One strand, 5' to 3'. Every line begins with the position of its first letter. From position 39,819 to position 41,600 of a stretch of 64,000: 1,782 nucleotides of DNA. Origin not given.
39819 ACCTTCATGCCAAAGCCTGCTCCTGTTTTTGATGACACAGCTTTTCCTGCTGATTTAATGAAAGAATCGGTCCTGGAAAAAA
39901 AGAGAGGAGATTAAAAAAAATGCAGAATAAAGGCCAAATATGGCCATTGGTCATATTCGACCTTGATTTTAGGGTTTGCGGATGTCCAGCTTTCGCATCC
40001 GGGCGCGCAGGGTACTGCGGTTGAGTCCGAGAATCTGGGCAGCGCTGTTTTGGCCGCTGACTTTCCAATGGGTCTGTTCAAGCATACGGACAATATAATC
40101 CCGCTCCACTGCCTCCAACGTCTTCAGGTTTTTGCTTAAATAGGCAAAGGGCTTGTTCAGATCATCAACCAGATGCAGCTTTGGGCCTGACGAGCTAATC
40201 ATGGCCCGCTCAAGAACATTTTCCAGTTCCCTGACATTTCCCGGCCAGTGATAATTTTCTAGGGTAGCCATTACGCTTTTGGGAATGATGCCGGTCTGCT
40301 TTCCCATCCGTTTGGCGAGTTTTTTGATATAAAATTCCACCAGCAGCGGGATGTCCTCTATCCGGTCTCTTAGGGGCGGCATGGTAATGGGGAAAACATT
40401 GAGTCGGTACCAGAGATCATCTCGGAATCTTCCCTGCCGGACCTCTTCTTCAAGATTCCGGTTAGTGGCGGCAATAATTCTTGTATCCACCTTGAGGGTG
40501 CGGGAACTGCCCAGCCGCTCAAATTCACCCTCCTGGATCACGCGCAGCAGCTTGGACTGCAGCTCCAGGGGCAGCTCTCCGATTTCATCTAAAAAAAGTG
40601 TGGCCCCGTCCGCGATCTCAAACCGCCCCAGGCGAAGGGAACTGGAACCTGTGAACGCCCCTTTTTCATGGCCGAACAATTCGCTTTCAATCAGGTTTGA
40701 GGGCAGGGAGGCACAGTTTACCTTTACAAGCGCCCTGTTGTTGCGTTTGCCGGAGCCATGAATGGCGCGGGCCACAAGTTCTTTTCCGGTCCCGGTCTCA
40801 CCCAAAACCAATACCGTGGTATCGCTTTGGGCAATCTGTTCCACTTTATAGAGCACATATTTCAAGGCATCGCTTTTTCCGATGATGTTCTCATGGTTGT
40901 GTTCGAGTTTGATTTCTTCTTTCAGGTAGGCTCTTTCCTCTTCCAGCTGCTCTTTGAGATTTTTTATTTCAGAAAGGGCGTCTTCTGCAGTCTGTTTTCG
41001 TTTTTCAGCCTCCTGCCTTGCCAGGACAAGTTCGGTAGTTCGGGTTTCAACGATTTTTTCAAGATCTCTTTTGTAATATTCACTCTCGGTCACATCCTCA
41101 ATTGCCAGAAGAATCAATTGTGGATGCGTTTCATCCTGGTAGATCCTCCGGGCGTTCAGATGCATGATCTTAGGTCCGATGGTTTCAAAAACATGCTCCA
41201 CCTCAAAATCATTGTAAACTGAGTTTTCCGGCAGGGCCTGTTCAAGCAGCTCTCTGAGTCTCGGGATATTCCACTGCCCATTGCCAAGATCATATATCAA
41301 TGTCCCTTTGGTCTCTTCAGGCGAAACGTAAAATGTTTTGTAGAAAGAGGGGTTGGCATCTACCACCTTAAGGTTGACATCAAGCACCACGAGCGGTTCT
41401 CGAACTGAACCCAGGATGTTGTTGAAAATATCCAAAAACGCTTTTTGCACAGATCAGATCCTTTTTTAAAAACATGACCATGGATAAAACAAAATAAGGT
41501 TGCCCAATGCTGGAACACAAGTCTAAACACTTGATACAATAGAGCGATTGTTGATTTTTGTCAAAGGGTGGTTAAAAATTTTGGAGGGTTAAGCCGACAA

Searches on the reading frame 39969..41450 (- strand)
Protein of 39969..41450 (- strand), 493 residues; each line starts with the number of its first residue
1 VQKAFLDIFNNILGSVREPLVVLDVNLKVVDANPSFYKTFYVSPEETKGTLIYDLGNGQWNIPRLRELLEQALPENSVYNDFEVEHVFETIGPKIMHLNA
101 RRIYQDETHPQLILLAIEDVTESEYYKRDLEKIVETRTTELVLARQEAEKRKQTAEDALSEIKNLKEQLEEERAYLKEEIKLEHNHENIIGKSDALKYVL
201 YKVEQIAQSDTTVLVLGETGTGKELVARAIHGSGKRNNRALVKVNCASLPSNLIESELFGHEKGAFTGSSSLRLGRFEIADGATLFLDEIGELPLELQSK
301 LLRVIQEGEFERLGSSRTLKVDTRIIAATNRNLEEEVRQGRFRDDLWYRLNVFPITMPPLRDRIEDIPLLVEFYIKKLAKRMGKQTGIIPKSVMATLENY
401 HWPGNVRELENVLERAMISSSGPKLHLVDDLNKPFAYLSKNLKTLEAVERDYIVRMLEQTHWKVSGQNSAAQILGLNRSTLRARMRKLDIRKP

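Call 13: search_protein_families(library=pfam, proteins=[window:39969-41450:-], max_evalue=0.01)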
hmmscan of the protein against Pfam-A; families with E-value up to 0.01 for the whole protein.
window:39969-41450:- (493 aa): 10 families
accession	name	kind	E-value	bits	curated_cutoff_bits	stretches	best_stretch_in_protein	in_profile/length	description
PF00158.32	Sigma54_activat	-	8.2e-71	237.5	20.2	1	189-355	1-167/168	Sigma-54 interaction domain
PF25601.1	AAA_lid_14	-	7.2e-22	77.5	27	1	361-432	1-71/87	AAA+ ATPase lid domain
PF14532.12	Sigma54_activ_2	-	5.9e-20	72.4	25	1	190-360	1-138/138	Sigma-54 interaction domain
PF02954.25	HTH_8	-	6.1e-09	35.9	22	1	444-488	1-42/42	Bacterial regulatory protein, Fis family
PF08448.16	PAS_4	-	8.9e-08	32.8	23.1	1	15-123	3-108/110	PAS fold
PF07728.20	AAA_5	-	2.5e-07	31.2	22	1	213-333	2-125/139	AAA domain (dynein-related subfamily)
PF13426.13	PAS_9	-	4.4e-06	27.3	27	1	19-122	3-103/103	PAS domain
PF00989.32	PAS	-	2.2e-05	24.9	22.6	1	10-120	4-113/113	PAS fold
PF00004.35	AAA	-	0.0002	22.3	21.2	1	213-344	1-125/131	ATPase family associated with various cellular activities (AAA)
PF07724.20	AAA_2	-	0.0023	18.4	27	1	211-339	4-133/166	AAA domain (Cdc48 subfamily)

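Call 16: find_homologous_proteins(query=window:39969-41450:-, max_evalue=1e-30)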
Query window:39969-41450:- (493 aa): 8000 proteins with E <= 1e-30 among 8000 candidates; the best 120 are listed.
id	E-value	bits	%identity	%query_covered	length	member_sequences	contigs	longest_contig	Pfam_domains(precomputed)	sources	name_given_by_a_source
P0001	0.0e+0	1082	100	100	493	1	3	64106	PF13426.14,PF00158.33,PF25601.2,PF02954.26,PF08448.17,PF00989.32,PF14532.13,PF07728.21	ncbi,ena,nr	ncbi:MAG: sigma 54-interacting transcriptional regulator [Proteobacteria bacterium]|nr:PAS domain-co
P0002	0.0e+0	1057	98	100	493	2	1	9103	PF00158.33,PF25601.2,PF02954.26,PF08448.17,PF14532.13,PF07728.21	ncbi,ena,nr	ncbi:MAG: sigma 54-interacting transcriptional regulator [Proteobacteria bacterium]|nr:sigma 54-inte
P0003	2.2e-287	971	90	100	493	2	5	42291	PF13426.14,PF00158.33,PF25601.2,PF02954.26,PF08448.17,PF00989.32,PF14532.13,PF07728.21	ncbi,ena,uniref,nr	ncbi:MAG: sigma 54-interacting transcriptional regulator [Deltaproteobacteria bacterium]|uniref:sigm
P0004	5.8e-287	970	88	100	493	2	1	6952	PF00158.33,PF25601.2,PF02954.26,PF08448.17,PF00989.32,PF14532.13,PF07728.21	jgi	-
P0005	2.9e-284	961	88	100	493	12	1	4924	PF00158.33,PF25601.2,PF02954.26,PF08448.17,PF00989.32,PF14532.13,PF07728.21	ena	-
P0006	1.8e-281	952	88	100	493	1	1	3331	PF00158.33,PF25601.2,PF02954.26,PF08448.17,PF00989.32,PF14532.13,PF07728.21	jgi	-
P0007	1.2e-280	949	87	100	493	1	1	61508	PF00158.33,PF25601.2,PF02954.26,PF08448.17,PF14532.13,PF07728.21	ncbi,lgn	-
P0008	3.9e-280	947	88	100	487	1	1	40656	PF00158.33,PF25601.2,PF02954.26,PF08448.17,PF14532.13,PF07728.21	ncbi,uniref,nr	ncbi:sigma 54-interacting transcriptional regulator [Desulfobacula sp.]|uniref:sigma-54 interaction 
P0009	1.4e-278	942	85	100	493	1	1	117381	PF00158.33,PF25601.2,PF02954.26,PF08448.17,PF00989.32,PF14532.13,PF07728.21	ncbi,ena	-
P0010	2.8e-276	935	85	100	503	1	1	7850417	PF13426.14,PF00158.33,PF25601.2,PF02954.26,PF08448.17,PF00989.32,PF14532.13,PF07728.21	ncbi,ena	-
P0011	1.2e-274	929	85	100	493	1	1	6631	PF00158.33,PF25601.2,PF02954.26,PF08448.17,PF00989.32,PF14532.13,PF07728.21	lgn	-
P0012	1.4e-274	929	84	100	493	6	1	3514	PF13426.14,PF00158.33,PF07724.21,PF25601.2,PF02954.26,PF08448.17,PF00989.32,PF14532.13,PF07728.21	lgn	-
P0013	4.4e-271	917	85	100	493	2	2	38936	PF00158.33,PF07724.21,PF25601.2,PF02954.26,PF08448.17,PF00004.36,PF14532.13,PF07728.21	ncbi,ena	-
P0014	2.0e-270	915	84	100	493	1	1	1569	PF00158.33,PF25601.2,PF02954.26,PF08448.17,PF00989.32,PF14532.13,PF07728.21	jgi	jgi:chemotaxis protein methyltransferase CheR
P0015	2.0e-266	902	86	98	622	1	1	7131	PF13426.14,PF00158.33,PF25601.2,PF02954.26,PF00989.32,PF14532.13,PF07728.21,PF00072.31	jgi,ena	-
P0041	2.3e-247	839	77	100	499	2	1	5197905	PF00158.33,PF25601.2,PF02954.26,PF08448.17,PF14532.13,PF07728.21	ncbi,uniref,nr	ncbi:sigma-54 interaction domain-containing protein [Desulfobacula toluolica]|uniref:Sigma54-depende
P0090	6.8e-244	828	77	100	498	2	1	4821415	PF00158.33,PF25601.2,PF02954.26,PF14532.13,PF07728.21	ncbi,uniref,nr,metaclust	ncbi:sigma-54 interaction domain-containing protein [Desulfotignum balticum]|uniref:sigma-54 interac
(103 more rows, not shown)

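Call 17: find_encoding_contigs(protein=P0041, flank=10000, max_places=2)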
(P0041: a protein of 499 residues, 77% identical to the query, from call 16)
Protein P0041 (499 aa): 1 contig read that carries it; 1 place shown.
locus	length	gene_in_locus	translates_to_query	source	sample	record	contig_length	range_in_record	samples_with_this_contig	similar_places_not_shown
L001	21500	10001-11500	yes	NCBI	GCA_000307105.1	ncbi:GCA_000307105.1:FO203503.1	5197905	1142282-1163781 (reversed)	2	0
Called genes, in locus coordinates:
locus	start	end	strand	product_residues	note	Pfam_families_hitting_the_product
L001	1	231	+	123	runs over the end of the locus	PF09350:DJC28_CD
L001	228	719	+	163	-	-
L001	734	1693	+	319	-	PF01820:Dala_Dala_lig_N, PF02655:ATP-grasp_3, PF02786:CPSase_L_D2 (weak), PF02222:ATP-grasp (weak), PF07478:Dala_Dala_lig_C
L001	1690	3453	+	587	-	PF02844:GARS_N, PF01071:GARS_A, PF02786:CPSase_L_D2 (weak), PF02843:GARS_C, PF00731:AIRC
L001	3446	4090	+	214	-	PF01300:Sua5_yciO_yrdC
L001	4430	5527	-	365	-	PF04607:RelA_SpoT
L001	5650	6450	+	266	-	PF01112:Asparaginase_2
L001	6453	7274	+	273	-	PF03575:Peptidase_S51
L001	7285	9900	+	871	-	PF18921:Cyanophycin_syn, PF02786:CPSase_L_D2 (faint), PF08443:RimK (weak), PF02222:ATP-grasp (weak), PF02955:GSH-S_ATP (faint), PF07478:Dala_Dala_lig_C (faint), PF08245:Mur_ligase_M, PF02875:Mur_ligase_C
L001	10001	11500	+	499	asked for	PF08448:PAS_4 (faint), PF00158:Sigma54_activat, PF14532:Sigma54_activ_2, PF07728:AAA_5 (weak), PF25601:AAA_lid_14, PF02954:HTH_8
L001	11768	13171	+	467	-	PF06397:Desulfoferrod_N, PF03063:Prismane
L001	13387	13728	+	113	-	PF03992:ABM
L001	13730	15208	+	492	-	PF02310:B12-binding (weak), PF04055:Radical_SAM, PF13282:DUF4070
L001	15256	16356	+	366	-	PF01145:Band_7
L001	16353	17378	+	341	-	PF01145:Band_7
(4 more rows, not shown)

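Call 18: find_encoding_contigs(protein=P0010, flank=10000, max_places=2)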
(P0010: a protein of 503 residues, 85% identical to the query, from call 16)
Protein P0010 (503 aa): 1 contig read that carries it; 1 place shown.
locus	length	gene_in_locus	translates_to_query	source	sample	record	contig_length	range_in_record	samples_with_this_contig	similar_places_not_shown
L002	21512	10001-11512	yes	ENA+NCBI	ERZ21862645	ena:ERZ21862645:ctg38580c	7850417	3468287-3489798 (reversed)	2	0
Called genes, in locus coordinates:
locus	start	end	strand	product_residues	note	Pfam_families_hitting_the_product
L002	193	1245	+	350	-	PF03480:DctP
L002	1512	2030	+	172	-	PF04290:DctQ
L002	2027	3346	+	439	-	PF06808:DctM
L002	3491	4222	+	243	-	PF02754:CCG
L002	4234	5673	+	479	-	PF02589:LUD_dom, PF13183:Fer4_8, PF11870:LutB_C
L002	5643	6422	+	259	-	PF02589:LUD_dom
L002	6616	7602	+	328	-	PF08902:DUF1848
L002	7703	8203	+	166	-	PF02542:YgbB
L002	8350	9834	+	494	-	PF01406:tRNA-synt_1e, PF09334:tRNA-synt_1g, PF00133:tRNA-synt_1 (weak), PF01921:tRNA-synt_1f (weak), PF09334:tRNA-synt_1g (weak), PF09190:DALR_2, PF23493:CysS_C (weak)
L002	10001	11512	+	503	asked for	PF00989:PAS, PF08448:PAS_4, PF13426:PAS_9 (weak), PF00158:Sigma54_activat, PF14532:Sigma54_activ_2, PF07728:AAA_5 (weak), PF25601:AAA_lid_14, PF02954:HTH_8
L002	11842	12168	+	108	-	PF03992:ABM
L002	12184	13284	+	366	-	PF01145:Band_7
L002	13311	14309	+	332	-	PF01145:Band_7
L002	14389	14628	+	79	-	-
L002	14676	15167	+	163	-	-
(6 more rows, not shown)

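Call 19: find_encoding_contigs(protein=P0090, flank=10000, max_places=2)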
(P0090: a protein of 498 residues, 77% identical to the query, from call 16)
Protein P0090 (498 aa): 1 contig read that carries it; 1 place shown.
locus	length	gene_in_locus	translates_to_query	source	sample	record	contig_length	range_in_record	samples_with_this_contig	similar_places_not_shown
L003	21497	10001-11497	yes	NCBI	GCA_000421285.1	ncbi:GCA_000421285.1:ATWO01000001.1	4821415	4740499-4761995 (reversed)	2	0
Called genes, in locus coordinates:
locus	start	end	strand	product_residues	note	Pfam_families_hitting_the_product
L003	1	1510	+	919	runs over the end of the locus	PF00330:Aconitase, PF00694:Aconitase_C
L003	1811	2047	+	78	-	-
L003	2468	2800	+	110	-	PF03992:ABM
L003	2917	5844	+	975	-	PF01339:CheB_methylest, PF03705:CheR_N, PF01739:CheR, PF08448:PAS_4 (faint), PF28159:CEP89 (weak), PF13596:PAS_10, PF00989:PAS (weak), PF13426:PAS_9 (weak)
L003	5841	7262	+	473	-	PF00989:PAS (faint), PF13426:PAS_9 (faint), PF00196:GerE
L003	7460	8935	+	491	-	PF00989:PAS (weak), PF13426:PAS_9 (faint), PF02518:HATPase_c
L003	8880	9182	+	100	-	PF00072:Response_reg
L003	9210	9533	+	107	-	PF12732:YtxH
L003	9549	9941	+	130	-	PF06103:DUF948 (weak)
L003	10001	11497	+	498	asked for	PF00158:Sigma54_activat, PF14532:Sigma54_activ_2, PF07728:AAA_5, PF25601:AAA_lid_14, PF02954:HTH_8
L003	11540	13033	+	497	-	PF02310:B12-binding (weak), PF04055:Radical_SAM, PF13282:DUF4070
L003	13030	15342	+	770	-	PF13439:Glyco_transf_4, PF00534:Glycos_transf_1, PF13692:Glyco_trans_1_4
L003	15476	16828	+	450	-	PF13439:Glyco_transf_4, PF00534:Glycos_transf_1, PF13692:Glyco_trans_1_4, PF01050:MannoseP_isomer, PF07883:Cupin_2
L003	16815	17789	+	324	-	PF04041:Glyco_hydro_130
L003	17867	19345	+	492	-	PF04041:Glyco_hydro_130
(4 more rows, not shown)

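Call 28: search_protein_families(library=ncbifam, proteins=[window:39969-41450:-], max_evalue=0.00001)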
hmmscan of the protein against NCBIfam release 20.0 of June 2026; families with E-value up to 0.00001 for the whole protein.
window:39969-41450:- (493 aa): 27 families (the best 25 are shown)
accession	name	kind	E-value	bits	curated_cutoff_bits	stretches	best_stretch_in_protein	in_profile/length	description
NF011958.0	PRK15429.1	equivalog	1.1e-121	407.6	830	1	137-492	326-688/692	formate hydrogenlyase transcriptional activator FlhA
TIGR01817.1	nifA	equivalog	9.4e-114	381.1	528.85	1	142-421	157-429/534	nif-specific transcriptional activator NifA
NF003451.0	PRK05022.1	equivalog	6.4e-109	365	476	1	159-424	162-427/512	nitric oxide reductase transcriptional regulator NorR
NF041552.1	TF_PrdR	equivalog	1.4e-97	327.4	795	1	156-487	231-575/577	sigma-54 dependent transcriptional regulator PrdR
TIGR01818.1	ntrC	equivalog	8.6e-97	324.8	558.6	1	171-449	118-395/463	nitrogen regulation protein NR(I)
NF038308.1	RNA_repair_RtcR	equivalog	1.3e-95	321.3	650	1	134-441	127-442/530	RNA repair transcriptional activator RtcR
NF008469.0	PRK11361.1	equivalog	1.8e-94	317.1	714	1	168-438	124-393/461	acetoacetate metabolism transcriptional regulator AtoC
TIGR02915.1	PEP_resp_reg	equivalog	1.2e-93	314.4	502.6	1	168-490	121-444/445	PEP-CTERM-box response regulator transcription factor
NF050807.1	TransRegFlbDCaul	equivalog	4.3e-90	302.7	750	1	185-426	116-357/454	sigma-54-dependent transcriptional regulator FlbD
NF041906.1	V4R_TF_MobR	exception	1.5e-87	294.3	999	1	160-487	205-543/544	phenol degradation transcriptional regulator MobR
NF007689.0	PRK10365.1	equivalog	7.5e-87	291.9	760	1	178-485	130-439/441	sigma-54-dependent response regulator transcription factor ZraR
TIGR02974.1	phageshock_pspF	equivalog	2.6e-86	289.9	443.55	1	189-439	1-252/336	phage shock protein operon transcriptional activator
NF041946.1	LuxO_transreg_Vib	equivalog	1.6e-82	277.7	800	1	165-439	112-384/463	quorum-sensing sigma-54 dependent transcriptional regulator LuxO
TIGR02329.1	propionate_PrpR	equivalog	4.5e-82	276.3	499.2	1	171-486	196-525/526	propionate catabolism operon regulatory protein PrpR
NF049963.1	RespRegFlgRCampy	domain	4.9e-82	276.1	750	1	153-489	103-428/429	fla regulon two-component system response regulator FlgR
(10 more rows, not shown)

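Call 36: search_protein_families(library=pfam, alignment_id=A1, max_evalue=0.001)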
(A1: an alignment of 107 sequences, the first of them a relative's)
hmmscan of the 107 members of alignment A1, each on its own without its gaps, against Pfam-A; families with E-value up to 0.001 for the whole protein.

A. member 1, L001:11768-13171:+ (467 aa): 2 families
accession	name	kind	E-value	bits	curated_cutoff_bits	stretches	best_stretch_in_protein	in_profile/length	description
PF03063.25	Prismane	-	1.1e-60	206.2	27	1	74-411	24-345/513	Prismane/CO dehydrogenase family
PF06397.17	Desulfoferrod_N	-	1.7e-10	40.8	23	1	4-36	3-35/36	Desulfoferrodoxin, N-terminal domain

B. families by the number of members that match (of 107 scanned): 25 families
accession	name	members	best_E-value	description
PF03992.22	ABM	17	6.7e-17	Antibiotic biosynthesis monooxygenase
PF04972.22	BON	10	9.6e-46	BON domain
PF05532.17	CsbD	6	6.3e-16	CsbD-like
PF04055.27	Radical_SAM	4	2.3e-17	Radical SAM superfamily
PF02310.24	B12-binding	4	5.3e-08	B12 binding domain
PF13282.11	DUF4070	2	5.8e-35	Domain of unknown function (DUF4070)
PF18919.5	DUF5670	2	6.3e-17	Family of unknown function (DUF5670)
PF07813.17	LTXXQ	2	3.5e-14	LTXXQ motif family protein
PF03729.18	DUF308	2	7.9e-05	Short repeat of unknown function (DUF308)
PF02656.20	DUF202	2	0.00031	Domain of unknown function (DUF202)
PF03063.25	Prismane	1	1.1e-60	Prismane/CO dehydrogenase family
PF00353.25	HemolysinCabind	1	5.1e-39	RTX calcium-binding nonapeptide repeat (4 copies)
PF02608.20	Bmp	1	1.2e-38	ABC transporter substrate-binding protein PnrA-like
PF02777.23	Sod_Fe_C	1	7.3e-37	Iron/manganese superoxide dismutases, C-terminal domain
PF00081.27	Sod_Fe_N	1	1.1e-26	Iron/manganese superoxide dismutases, alpha-hairpin domain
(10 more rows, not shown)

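Call 51: search_solved_structures(query=window:39969-41450:-, max_evalue=1e-20)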
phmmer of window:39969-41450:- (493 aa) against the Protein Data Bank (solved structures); distinct sequences matched with E-value up to 1e-20: 35.
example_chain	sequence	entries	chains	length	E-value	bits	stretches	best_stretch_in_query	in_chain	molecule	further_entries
9qq6_C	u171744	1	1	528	1.5e-86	294.3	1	168-490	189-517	Nif-specific regulatory protein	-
1ojl_A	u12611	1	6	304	2.4e-81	277.1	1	188-485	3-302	TRANSCRIPTIONAL REGULATORY PROTEIN ZRAR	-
6jdi_A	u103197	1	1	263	1.4e-77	264.7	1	188-420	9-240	Nitrogen assimilation regulatory protein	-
5exp_A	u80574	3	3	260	6.5e-77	262.5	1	187-419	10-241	Transcriptional regulator FleQ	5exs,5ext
6j7e_A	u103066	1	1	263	6.8e-77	262.4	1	188-420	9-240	Nitrogen assimilation regulatory protein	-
7ejw_C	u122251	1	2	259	7.2e-77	262.3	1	188-419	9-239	Transcriptional regulator FleQ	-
26jl_A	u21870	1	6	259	7.4e-77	262.3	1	188-419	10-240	Flagellar regulatory protein A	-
5exx_A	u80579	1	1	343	7.7e-77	262.2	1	187-438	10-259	Transcriptional regulator FleQ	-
8p53_C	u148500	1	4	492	1e-76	261.9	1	186-438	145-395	Transcriptional regulator FleQ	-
8pb9_D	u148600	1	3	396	1.2e-76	261.6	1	186-419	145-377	Transcriptional regulator FleQ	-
6jdl_A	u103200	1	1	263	1.8e-76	261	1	188-420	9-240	Nitrogen assimilation regulatory protein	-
4l4u_A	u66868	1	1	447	3e-76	260.3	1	168-489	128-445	Transcriptional regulator (NtrC family)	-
6iy8_A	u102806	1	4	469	6.2e-76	259.3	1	163-420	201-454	Positive regulator CapR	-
4ly6_A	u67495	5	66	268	1.8e-72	247.8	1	171-423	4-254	Transcriptional regulator (NtrC family)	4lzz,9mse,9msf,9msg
1ny5_A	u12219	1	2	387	2e-72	247.7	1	168-423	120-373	transcriptional regulator (NtrC family)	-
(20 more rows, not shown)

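Call 69: search_protein_families(library=pfam, alignment_id=A4, max_evalue=0.001)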
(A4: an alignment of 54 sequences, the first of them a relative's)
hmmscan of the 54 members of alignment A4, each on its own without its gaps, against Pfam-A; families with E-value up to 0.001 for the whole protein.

A. member 1, L002:12184-13284:+ (366 aa): 1 family
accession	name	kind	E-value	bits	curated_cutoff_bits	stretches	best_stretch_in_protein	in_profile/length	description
PF01145.31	Band_7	-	6.2e-26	91.9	23.6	1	54-251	3-175/176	SPFH domain / Band 7 family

B. families by the number of members that match (of 54 scanned): 41 families (the first 25 are shown)
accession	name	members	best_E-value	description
PF04055.27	Radical_SAM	5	4.2e-21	Radical SAM superfamily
PF02310.24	B12-binding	5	1e-08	B12 binding domain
PF13282.11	DUF4070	4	2.9e-40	Domain of unknown function (DUF4070)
PF00691.25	OmpA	3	3.2e-24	OmpA family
PF03992.22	ABM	3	3.5e-15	Antibiotic biosynthesis monooxygenase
PF13519.12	VWA_2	3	4.8e-09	von Willebrand factor type A domain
PF00158.32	Sigma54_activat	2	1.6e-69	Sigma-54 interaction domain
PF25601.1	AAA_lid_14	2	4.2e-23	AAA+ ATPase lid domain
PF14532.12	Sigma54_activ_2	2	5.6e-18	Sigma-54 interaction domain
PF18919.5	DUF5670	2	1.8e-13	Family of unknown function (DUF5670)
PF02954.25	HTH_8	2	6.1e-10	Bacterial regulatory protein, Fis family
PF07728.20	AAA_5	2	3.5e-09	AAA domain (dynein-related subfamily)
PF08448.16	PAS_4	2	6.1e-07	PAS fold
PF13426.13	PAS_9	2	1.2e-06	PAS domain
PF07724.20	AAA_2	2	7.4e-06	AAA domain (Cdc48 subfamily)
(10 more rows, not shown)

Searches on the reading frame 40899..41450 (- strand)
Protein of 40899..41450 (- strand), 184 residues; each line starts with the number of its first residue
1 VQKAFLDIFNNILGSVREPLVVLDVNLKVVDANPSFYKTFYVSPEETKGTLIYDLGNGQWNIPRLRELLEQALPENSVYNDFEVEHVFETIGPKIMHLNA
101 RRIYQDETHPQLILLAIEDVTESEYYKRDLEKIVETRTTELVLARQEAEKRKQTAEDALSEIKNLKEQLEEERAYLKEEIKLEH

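Call 52: search_solved_structures(query=window:40899-41450:-, max_evalue=1, show_alignments=2)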
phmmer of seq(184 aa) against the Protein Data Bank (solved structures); distinct sequences matched with E-value up to 1: 1.
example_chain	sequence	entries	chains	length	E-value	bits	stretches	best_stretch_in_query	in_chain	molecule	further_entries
9c2d_A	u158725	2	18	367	0.21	14.4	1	17-89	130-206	Major capsid protein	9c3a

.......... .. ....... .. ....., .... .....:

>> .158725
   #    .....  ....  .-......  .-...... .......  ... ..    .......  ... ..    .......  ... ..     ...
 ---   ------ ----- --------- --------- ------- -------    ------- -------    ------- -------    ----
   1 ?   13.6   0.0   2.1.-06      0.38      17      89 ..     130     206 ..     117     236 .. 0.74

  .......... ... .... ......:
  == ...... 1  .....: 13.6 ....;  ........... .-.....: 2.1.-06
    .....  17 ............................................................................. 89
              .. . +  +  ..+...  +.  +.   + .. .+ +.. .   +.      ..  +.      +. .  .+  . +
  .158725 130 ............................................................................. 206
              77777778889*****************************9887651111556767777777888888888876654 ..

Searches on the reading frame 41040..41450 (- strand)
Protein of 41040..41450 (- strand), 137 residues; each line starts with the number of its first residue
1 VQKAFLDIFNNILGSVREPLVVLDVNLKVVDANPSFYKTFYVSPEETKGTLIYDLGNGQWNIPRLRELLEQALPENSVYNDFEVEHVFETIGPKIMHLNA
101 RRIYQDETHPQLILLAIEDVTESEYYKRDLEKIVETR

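Call 62: find_homologous_proteins(query=window:41040-41450:-, max_evalue=0.00001)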
Query seq(137 aa) (137 aa): 969 proteins with E <= 0.00001 among 982 candidates; the best 120 are listed.
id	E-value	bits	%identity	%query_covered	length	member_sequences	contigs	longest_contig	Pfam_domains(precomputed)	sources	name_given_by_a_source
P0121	2.6e-70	252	85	100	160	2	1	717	PF08448.17,PF00989.32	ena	-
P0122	3.6e-68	245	82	100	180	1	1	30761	PF13426.14,PF08448.17,PF00989.32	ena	-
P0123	7.0e-61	222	53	89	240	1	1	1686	PF13596.13,PF13426.14,PF13188.14,PF08448.17,PF00989.32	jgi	-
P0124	1.2e-60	221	57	89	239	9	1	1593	PF13426.14,PF13188.14,PF08448.17,PF00989.32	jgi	-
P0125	1.3e-60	221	73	100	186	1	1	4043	PF08448.17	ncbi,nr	ncbi:MAG: PAS domain-containing protein, partial [Desulfobacteraceae bacterium]|nr:PAS domain-contai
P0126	5.1e-60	219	74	100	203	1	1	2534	PF13426.14,PF08448.17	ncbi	-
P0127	5.5e-59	215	57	89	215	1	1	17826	PF13596.13,PF13426.14,PF13188.14,PF12860.14,PF08448.17,PF00989.32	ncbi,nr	ncbi:MAG: PAS domain-containing protein, partial [Sulfurimonas sp.]|nr:PAS domain-containing protein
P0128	5.7e-59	215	55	90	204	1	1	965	PF13426.14,PF13188.14,PF12860.14,PF08448.17,PF00989.32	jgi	jgi:PAS domain S-box-containing protein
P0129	1.5e-58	214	55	85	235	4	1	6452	PF13426.14,PF13188.14,PF08448.17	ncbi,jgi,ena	-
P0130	3.0e-58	213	53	96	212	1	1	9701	PF13426.14,PF13188.14,PF08448.17,PF00989.32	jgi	jgi:PAS domain S-box-containing protein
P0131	9.6e-58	211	52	92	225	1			PF13596.13,PF13426.14,PF13188.14,PF12860.14,PF08448.17,PF00989.32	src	-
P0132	1.4e-57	211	75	93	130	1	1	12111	PF13426.14,PF08448.17,PF00989.32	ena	-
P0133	2.4e-57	210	72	100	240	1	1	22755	PF08448.17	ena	-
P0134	2.8e-57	210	74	96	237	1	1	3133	PF13426.14,PF08448.17,PF00989.32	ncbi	ncbi:MAG: PAS domain-containing protein, partial [Ignavibacteriaceae bacterium]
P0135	5.4e-57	209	52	92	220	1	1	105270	PF13426.14,PF13188.14,PF08448.17,PF00989.32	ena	-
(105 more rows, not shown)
